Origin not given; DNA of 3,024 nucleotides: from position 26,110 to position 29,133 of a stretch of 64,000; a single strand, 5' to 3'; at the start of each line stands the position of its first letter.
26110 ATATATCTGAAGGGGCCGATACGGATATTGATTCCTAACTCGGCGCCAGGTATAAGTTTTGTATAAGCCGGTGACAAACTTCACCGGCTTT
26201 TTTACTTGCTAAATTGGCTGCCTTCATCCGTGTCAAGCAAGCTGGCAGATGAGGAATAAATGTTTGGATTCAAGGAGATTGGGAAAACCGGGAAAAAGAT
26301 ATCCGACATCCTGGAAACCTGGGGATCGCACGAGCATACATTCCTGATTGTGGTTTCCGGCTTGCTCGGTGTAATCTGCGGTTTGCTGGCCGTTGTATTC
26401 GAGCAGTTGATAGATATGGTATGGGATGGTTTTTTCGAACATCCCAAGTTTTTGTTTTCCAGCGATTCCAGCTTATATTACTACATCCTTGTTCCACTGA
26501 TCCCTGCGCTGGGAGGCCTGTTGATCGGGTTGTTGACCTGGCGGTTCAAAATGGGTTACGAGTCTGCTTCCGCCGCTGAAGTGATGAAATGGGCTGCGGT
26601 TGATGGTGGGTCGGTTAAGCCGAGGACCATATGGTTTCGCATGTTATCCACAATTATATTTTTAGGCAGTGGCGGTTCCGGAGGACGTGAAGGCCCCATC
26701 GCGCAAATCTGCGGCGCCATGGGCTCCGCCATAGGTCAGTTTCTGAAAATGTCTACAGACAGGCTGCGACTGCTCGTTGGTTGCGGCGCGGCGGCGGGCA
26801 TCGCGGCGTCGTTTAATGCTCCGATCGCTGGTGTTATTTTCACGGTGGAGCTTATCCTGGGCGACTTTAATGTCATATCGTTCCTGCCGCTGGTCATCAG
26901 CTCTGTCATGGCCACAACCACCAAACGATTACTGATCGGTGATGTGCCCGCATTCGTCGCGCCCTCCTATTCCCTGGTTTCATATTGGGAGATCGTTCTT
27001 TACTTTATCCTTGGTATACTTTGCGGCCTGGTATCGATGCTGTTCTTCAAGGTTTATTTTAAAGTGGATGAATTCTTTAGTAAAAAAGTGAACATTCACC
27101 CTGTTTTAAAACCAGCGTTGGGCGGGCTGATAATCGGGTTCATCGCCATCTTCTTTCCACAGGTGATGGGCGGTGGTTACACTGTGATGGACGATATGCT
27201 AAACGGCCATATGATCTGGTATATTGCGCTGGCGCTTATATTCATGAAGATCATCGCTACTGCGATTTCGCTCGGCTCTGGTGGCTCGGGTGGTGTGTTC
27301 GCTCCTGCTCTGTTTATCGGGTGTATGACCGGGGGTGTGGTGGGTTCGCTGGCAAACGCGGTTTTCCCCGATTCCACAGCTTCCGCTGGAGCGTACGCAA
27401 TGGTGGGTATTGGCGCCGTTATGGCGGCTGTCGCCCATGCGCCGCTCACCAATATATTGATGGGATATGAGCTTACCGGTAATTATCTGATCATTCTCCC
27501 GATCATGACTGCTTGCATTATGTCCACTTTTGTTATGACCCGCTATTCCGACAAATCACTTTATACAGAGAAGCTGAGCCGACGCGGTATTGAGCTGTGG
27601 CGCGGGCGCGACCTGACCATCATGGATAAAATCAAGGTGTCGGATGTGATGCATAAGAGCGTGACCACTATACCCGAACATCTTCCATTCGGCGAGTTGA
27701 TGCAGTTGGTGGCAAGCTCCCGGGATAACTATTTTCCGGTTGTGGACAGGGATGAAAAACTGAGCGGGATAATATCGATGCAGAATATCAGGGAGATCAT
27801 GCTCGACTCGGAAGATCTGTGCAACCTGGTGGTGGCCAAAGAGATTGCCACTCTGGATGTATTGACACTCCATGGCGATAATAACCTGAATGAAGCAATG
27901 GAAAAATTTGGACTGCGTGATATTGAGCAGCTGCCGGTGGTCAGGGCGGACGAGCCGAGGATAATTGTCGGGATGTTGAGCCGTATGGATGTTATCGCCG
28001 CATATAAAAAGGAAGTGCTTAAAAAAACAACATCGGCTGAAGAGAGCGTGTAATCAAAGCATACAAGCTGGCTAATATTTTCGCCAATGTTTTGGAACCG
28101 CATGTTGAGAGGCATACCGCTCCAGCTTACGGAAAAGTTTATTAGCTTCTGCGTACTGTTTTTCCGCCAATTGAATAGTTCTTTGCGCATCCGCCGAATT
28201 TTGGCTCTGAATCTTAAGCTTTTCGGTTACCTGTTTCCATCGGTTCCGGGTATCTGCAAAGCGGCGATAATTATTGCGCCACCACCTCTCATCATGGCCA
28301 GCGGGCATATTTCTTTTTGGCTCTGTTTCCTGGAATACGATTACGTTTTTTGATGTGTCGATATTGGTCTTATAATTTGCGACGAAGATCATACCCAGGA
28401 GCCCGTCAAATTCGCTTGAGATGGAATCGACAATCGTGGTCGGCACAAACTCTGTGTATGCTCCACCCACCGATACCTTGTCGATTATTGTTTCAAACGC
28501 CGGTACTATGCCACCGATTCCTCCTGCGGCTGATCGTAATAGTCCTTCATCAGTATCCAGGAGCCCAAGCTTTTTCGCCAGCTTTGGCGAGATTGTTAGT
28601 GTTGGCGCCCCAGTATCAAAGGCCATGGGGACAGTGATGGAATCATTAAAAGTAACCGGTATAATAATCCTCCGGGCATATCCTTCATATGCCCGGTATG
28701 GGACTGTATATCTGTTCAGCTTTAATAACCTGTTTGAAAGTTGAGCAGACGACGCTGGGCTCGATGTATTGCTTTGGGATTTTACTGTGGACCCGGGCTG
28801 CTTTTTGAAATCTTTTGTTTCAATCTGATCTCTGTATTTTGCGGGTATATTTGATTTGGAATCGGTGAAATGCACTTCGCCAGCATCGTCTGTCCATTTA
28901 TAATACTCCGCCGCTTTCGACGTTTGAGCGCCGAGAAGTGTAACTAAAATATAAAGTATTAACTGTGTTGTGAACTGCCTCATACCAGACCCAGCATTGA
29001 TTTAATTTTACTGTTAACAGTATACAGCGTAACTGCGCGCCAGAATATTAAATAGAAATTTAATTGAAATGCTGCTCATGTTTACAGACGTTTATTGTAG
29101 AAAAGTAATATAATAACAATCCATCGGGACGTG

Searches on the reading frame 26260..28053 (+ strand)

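Call 53: search_protein_families(library=pfam, proteins=[window:26260-28053:+], max_evalue=0.00001)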
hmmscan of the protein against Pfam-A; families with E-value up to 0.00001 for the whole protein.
window:26260-28053:+ (597 aa): 2 families
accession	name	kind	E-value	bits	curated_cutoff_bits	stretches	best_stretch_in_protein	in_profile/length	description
PF00654.25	Voltage_CLC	-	6.7e-95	318.6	24.8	1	85-425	1-344/346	Voltage gated chloride channel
PF00571.33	CBS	-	2.5e-18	66.6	24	2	460-515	1-56/57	CBS domain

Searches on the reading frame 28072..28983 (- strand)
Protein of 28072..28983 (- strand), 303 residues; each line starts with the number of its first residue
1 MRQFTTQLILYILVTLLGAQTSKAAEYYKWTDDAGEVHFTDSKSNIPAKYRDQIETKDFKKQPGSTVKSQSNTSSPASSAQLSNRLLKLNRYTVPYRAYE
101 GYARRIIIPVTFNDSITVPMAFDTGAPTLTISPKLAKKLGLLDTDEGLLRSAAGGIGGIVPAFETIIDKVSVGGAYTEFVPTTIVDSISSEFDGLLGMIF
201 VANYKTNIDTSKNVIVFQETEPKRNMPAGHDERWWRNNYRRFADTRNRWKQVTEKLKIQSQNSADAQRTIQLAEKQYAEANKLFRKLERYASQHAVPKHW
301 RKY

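Call 53: search_protein_families(library=pfam, proteins=[window:28072-28983:-], max_evalue=0.00001)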
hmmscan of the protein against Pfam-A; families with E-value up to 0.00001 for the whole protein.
window:28072-28983:- (303 aa): 3 families
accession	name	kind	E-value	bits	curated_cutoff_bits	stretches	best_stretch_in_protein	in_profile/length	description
PF13650.11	Asp_protease_2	-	2.1e-13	51.2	24.3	1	108-199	1-89/90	Aspartyl protease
PF13975.11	gag-asp_proteas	-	3.6e-11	43.9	28.2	1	108-201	1-90/92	gag-polyprotein putative aspartyl protease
PF13511.11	DUF4124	-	1.1e-08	35.6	22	1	16-63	3-44/56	Domain of unknown function (DUF4124)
